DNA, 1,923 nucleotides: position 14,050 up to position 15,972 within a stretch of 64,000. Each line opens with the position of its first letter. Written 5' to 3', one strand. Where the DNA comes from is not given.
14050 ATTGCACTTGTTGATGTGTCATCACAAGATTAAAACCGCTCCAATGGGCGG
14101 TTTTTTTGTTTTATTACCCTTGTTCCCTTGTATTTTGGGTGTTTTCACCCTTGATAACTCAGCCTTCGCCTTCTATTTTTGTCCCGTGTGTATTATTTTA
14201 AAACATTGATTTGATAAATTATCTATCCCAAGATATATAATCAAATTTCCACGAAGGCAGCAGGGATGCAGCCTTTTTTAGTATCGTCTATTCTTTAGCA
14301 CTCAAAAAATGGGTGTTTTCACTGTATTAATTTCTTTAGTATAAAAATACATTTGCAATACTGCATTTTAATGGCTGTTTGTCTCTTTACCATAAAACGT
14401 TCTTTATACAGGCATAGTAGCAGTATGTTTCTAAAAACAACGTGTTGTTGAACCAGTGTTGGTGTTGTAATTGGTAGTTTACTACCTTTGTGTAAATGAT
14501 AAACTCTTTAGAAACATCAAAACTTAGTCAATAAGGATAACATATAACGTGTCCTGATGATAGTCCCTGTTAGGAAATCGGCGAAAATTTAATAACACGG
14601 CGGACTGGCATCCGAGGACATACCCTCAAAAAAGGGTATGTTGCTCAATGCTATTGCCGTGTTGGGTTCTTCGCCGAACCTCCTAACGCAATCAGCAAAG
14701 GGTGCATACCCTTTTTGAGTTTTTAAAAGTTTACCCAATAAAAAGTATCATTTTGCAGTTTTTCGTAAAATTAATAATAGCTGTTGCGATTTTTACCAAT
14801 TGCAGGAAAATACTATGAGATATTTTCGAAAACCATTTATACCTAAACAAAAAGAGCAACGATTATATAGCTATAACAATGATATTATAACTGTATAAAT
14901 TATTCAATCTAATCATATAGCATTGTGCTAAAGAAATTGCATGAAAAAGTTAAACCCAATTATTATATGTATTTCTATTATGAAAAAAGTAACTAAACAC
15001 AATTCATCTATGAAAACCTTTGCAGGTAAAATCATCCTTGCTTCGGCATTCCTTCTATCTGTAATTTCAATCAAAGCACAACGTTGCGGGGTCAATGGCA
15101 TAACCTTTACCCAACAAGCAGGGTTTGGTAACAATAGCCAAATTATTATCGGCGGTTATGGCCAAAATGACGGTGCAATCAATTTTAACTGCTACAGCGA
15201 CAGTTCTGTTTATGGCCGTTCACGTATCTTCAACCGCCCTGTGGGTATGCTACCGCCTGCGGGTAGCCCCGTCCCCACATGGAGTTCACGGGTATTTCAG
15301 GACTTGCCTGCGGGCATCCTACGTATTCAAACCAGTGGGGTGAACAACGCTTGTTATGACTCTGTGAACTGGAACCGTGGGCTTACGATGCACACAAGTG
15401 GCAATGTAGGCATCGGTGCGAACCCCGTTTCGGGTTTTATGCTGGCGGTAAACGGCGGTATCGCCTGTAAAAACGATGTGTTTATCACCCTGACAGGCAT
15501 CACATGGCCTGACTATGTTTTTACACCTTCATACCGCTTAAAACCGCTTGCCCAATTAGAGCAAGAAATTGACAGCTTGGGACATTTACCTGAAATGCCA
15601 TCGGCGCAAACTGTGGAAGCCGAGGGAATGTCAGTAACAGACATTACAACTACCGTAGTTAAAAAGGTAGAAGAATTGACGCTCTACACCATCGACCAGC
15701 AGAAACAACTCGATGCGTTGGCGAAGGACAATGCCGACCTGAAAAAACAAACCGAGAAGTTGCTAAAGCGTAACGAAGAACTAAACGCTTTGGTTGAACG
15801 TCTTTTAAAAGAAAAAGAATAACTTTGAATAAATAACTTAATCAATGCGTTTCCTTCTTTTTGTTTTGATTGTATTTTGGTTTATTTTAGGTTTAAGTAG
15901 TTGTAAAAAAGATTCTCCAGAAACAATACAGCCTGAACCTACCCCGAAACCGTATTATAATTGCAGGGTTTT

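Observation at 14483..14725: Rod-like 120-nt structured RNA whose apical helix competes with a downstream terminator (riboswitch/attenuator-like logic) upstream of cassette A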

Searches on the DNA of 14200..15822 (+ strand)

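Call 4: search_rna_families(source=window, start=14200, end=15000, threshold=evalue, max_evalue=10, show_alignments=3)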
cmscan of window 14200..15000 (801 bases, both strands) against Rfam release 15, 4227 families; matches with E-value up to 10: 4.
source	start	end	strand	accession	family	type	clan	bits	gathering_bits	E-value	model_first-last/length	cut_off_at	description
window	14705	14764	-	RF01098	RF_site9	Cis-reg; frameshift_element;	-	16.2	70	5.5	1-50/50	no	Gag/pro ribosomal frameshift site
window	14739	14819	+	RF00743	mir-308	Gene; miRNA;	-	15.7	60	3.5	1-63/63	no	mir-308 microRNA precursor family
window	14698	14811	+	RF01261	snR82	Gene; snRNA; snoRNA; HACA-box;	CL00040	13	60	2.6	1-270/270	no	Small nucleolar RNA snR82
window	14550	14606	+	RF00277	SNORD49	Gene; snRNA; snoRNA; CD-box;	CL00062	11.4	37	7.3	1-71/71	no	Small nucleolar RNA SNORD49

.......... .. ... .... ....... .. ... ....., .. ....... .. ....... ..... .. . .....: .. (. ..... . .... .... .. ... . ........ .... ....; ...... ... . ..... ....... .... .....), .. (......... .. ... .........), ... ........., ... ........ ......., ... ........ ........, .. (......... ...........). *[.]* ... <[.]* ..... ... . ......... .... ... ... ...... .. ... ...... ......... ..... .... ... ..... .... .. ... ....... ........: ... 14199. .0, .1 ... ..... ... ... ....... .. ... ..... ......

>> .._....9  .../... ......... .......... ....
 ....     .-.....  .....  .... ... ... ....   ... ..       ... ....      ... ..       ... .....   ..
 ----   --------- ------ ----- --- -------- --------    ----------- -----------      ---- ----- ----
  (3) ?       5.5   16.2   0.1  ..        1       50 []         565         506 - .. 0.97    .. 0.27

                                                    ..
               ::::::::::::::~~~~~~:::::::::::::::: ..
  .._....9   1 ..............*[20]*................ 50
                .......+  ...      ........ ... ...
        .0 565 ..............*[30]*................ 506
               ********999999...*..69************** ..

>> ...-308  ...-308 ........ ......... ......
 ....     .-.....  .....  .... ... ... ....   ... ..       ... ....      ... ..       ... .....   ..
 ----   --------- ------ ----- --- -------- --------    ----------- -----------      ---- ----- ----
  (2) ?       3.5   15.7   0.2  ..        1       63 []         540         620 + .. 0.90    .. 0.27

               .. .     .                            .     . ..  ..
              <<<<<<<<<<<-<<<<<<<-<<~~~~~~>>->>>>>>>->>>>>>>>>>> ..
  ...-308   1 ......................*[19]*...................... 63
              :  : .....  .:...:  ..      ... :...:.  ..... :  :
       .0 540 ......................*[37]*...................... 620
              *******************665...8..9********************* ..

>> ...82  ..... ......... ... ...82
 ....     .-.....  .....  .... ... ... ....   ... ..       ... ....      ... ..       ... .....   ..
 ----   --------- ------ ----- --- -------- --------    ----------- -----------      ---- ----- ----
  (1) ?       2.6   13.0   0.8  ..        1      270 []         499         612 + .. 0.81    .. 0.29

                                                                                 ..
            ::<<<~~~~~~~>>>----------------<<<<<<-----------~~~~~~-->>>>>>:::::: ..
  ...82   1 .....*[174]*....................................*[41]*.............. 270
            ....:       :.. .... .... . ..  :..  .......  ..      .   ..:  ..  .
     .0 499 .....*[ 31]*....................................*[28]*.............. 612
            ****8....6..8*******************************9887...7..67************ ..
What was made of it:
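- On Any Rfam 15 family (including 6S, 6S-Flavo, riboswitches, leaders and Bacteroidota motifs): Only chance-level matches (E 2.6-7.3, 11-16 bits) appear in 14200-15000 (call 4).
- Closest known: 6S RNA, including 6S-Flavo. Different: No 6S or 6S-Flavo match appears even at E up to 10 (call 4).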

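Call 55: build_rna_model(alignment_id=A5, structure=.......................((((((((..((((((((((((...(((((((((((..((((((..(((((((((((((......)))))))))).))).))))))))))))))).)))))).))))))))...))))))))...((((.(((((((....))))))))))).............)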
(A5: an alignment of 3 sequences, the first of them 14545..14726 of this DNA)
Model R1 built from alignment A5 (3 sequences, 188 columns); structure: as given.
model positions 182; base pairs 61; branch points 1; effective number of sequences 1.12; information 0.59 bits per position. Calibrated on 0.2 Mb of random sequence (short: E-values are rough).
structure used (alignment columns):
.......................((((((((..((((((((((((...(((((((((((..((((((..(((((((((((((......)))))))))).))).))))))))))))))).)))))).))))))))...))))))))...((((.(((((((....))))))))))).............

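Call 58: search_with_rna_model(model_id=R1, sources=[window, L085, L086, L087, L088, L089, L091, L092, L093, L094, L095, L096, L097, L098, L099, L100, L101, L102, L103, L104, L105, L106, L107, L108, L109, L110, L111, L112, L113, L114, L115, L116, L117, L118, L119, L120, L121, L122, L123, L124, L125, L126, L127, L128, L129, L130], max_evalue=10, make_alignment=true)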
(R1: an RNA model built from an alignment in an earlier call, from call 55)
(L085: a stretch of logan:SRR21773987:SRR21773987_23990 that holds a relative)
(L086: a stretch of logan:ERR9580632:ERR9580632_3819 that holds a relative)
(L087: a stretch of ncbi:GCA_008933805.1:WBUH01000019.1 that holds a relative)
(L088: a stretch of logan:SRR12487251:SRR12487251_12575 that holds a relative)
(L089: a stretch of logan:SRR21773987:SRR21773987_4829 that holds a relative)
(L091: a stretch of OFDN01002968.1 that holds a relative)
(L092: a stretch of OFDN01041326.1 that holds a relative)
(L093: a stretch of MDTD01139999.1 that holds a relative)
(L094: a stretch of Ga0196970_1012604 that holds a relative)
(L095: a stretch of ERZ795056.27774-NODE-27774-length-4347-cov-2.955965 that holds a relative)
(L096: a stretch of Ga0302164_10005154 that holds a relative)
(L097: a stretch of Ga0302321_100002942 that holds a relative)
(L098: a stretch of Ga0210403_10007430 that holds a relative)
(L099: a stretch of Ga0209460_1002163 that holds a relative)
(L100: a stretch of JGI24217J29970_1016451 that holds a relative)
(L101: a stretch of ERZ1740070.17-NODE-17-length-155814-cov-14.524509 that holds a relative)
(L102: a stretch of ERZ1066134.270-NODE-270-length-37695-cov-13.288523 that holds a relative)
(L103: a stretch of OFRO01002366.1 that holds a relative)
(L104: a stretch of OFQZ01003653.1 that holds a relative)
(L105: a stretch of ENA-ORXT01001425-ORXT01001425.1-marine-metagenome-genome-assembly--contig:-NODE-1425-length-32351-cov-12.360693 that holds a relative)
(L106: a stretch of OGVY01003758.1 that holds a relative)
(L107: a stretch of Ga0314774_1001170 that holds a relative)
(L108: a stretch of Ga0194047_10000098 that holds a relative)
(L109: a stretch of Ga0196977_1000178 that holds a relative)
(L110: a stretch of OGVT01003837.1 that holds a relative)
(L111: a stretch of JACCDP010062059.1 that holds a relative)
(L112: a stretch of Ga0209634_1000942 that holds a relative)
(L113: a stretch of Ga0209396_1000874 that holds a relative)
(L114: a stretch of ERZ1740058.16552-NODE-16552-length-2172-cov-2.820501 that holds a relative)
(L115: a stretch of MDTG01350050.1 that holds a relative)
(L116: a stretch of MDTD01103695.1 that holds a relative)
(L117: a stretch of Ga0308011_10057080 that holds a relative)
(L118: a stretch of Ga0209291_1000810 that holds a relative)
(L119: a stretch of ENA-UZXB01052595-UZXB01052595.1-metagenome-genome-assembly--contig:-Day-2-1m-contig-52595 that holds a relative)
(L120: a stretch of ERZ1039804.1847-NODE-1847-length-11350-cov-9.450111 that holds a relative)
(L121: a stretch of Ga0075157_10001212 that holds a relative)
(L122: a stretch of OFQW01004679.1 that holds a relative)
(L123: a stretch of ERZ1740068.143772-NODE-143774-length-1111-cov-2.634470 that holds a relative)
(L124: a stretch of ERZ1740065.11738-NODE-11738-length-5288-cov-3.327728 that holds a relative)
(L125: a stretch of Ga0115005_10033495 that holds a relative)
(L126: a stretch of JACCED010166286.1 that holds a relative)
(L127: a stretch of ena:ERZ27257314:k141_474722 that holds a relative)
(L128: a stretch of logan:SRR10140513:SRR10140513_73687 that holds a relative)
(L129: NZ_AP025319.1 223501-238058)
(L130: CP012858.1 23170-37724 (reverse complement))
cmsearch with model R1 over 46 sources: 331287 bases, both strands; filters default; matches with E-value up to 10: 6.
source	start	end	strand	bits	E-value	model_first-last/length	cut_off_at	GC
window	14545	14727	+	209.3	3.3e-46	1-182/182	no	0.45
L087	2575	2752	+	170.5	3.7e-37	1-182/182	no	0.46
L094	2131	2308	+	152.8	5e-33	1-182/182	no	0.45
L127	5068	5245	+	152.8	5e-33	1-182/182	no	0.45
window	598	664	+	10.9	5.8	1-182/182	no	0.49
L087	2644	2666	-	10.8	6.2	74-96/182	no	0.57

Alignment A6: 6 matches aligned to the model, 190 columns, each read 5' to 3' on its own strand. Consensus structure (alignment columns), stored with it:
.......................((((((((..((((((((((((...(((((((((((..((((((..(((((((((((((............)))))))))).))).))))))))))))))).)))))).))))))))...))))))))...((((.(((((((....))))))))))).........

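Call 61: search_with_rna_model(model_id=R1, sources=[L131, L132], max_evalue=10, filters=off)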
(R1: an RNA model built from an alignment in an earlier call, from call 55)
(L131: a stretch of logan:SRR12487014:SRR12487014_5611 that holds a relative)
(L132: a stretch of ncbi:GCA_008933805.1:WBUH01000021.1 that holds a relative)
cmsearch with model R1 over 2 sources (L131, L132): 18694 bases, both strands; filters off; matches with E-value up to 10: 11.
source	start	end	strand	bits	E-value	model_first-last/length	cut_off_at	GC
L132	8328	8509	+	85.2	1.5e-18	1-182/182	no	0.45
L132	8363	8458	-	9.9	0.54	34-132/182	no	0.47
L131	739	757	+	9.1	0.84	76-94/182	no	0.42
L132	3959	4033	-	8.8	1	1-182/182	no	0.45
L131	5215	5325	+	7.5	2.1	1-182/182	no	0.39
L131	4243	4331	-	7.1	2.5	1-182/182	no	0.34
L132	9799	9877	+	7.1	2.6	1-182/182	no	0.33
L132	10539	10586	+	6.5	3.5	1-182/182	no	0.38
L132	851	866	-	5.3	6.5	153-168/182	no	0.69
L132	6964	7005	+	4.9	8.1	1-182/182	no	0.38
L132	4574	4614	+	4.7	9.3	1-182/182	no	0.37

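Call 63: search_with_rna_model(model_id=R1, sources=[window, L087, L127, L132], max_evalue=0.00001, make_alignment=true, show_alignments=4)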
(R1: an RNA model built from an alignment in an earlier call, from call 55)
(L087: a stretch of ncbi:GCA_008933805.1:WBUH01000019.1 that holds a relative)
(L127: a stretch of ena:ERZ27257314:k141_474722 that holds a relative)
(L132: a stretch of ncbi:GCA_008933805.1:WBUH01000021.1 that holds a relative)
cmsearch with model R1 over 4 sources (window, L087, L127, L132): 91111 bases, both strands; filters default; matches with E-value up to 0.00001: 4.
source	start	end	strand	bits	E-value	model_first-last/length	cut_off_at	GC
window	14545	14727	+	209.3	9e-47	1-182/182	no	0.45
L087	2575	2752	+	170.5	1e-37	1-182/182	no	0.46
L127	5068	5245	+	152.8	1.4e-33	1-182/182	no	0.45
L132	8328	8509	+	85.3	7.4e-18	1-182/182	no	0.45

Alignment A7: 4 matches aligned to the model, 189 columns, each read 5' to 3' on its own strand. Consensus structure (alignment columns), stored with it:
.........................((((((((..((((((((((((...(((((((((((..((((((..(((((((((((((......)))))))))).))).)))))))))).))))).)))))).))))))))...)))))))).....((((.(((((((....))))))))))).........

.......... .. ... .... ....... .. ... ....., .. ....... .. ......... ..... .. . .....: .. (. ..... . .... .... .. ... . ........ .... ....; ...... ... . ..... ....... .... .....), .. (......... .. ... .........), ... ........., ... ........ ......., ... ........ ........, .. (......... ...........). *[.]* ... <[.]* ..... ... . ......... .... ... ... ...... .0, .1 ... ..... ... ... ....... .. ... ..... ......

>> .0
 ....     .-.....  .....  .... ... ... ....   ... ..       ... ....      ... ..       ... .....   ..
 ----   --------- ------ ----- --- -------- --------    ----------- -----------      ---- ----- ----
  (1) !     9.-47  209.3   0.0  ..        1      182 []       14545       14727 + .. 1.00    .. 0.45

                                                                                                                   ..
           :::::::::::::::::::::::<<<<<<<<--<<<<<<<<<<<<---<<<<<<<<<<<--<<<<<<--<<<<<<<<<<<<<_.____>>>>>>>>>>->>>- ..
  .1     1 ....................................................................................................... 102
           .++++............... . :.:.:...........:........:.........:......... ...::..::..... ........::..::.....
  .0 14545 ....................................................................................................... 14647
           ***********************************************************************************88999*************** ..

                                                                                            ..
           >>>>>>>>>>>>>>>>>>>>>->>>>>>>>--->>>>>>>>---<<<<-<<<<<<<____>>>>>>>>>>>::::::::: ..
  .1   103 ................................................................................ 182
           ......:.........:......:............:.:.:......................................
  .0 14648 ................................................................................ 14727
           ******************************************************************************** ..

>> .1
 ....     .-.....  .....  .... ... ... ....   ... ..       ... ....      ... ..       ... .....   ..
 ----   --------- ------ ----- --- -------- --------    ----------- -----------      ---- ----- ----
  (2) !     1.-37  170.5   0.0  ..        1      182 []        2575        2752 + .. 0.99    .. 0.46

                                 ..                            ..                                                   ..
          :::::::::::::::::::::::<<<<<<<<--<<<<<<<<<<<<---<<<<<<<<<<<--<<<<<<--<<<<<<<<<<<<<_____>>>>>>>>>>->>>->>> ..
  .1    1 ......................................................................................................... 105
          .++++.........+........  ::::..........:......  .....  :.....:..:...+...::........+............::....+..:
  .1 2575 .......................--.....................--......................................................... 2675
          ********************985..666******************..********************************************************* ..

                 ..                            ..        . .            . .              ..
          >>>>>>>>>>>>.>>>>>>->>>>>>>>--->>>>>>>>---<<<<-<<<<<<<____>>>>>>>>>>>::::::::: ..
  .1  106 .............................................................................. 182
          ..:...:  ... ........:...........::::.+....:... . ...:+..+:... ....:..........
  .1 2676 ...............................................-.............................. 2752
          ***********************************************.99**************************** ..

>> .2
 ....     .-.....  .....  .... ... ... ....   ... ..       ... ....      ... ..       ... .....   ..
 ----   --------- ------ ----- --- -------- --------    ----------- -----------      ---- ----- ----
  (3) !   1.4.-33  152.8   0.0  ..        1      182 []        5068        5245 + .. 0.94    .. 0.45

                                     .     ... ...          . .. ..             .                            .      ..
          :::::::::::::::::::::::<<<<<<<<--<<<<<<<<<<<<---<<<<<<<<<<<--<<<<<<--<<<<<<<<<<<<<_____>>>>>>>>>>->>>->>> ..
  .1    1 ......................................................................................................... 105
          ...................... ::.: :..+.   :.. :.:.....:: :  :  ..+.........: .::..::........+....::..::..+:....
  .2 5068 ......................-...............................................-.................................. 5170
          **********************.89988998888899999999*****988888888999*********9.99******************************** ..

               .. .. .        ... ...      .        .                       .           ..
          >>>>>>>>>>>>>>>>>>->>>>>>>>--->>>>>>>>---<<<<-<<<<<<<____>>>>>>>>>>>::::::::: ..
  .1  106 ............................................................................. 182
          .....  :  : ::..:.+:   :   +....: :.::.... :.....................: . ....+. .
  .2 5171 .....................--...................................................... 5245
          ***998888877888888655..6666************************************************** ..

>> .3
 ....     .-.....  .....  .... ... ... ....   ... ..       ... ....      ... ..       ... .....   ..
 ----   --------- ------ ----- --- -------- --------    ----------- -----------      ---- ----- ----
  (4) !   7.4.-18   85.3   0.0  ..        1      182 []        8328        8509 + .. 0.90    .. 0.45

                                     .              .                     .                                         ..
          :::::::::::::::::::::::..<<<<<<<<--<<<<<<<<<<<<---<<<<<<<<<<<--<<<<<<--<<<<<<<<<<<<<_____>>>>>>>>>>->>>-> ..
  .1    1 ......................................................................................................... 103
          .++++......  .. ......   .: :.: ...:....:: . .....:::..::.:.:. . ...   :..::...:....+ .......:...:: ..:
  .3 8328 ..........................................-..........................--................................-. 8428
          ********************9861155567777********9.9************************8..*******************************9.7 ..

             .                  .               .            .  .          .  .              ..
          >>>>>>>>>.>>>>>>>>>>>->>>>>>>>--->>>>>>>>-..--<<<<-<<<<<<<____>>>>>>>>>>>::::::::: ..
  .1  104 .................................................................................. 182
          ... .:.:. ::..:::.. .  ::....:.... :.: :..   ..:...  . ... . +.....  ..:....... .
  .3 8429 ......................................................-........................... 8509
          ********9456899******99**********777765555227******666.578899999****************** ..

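Call 76: search_dna_similar(query=window:14300-14940:+, collection=phages, mode=distant, max_evalue=0.01)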
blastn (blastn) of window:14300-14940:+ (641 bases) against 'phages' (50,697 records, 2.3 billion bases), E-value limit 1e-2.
No match.

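Call 77: search_dna_similar(query=window:14300-14940:+, collection=plasmids, mode=distant, max_evalue=0.01)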
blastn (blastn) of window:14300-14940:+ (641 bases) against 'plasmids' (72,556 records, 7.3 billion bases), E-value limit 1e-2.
No match.

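Call 90: search_rna_families(sources=[L087, L127, L132], threshold=evalue, max_evalue=0.1)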
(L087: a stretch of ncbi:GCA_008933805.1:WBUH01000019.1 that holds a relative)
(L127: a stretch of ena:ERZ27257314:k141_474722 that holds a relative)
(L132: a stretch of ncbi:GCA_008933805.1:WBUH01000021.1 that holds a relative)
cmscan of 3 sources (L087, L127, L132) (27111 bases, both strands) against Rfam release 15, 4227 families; matches with E-value up to 0.1: 0.
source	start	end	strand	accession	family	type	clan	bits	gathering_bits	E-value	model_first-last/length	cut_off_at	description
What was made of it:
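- On Any Rfam 15 family (including 6S, 6S-Flavo, riboswitches, leaders and Bacteroidota motifs): There are no matches at E <= 0.1 in L087, L127 or L132 (call 90).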
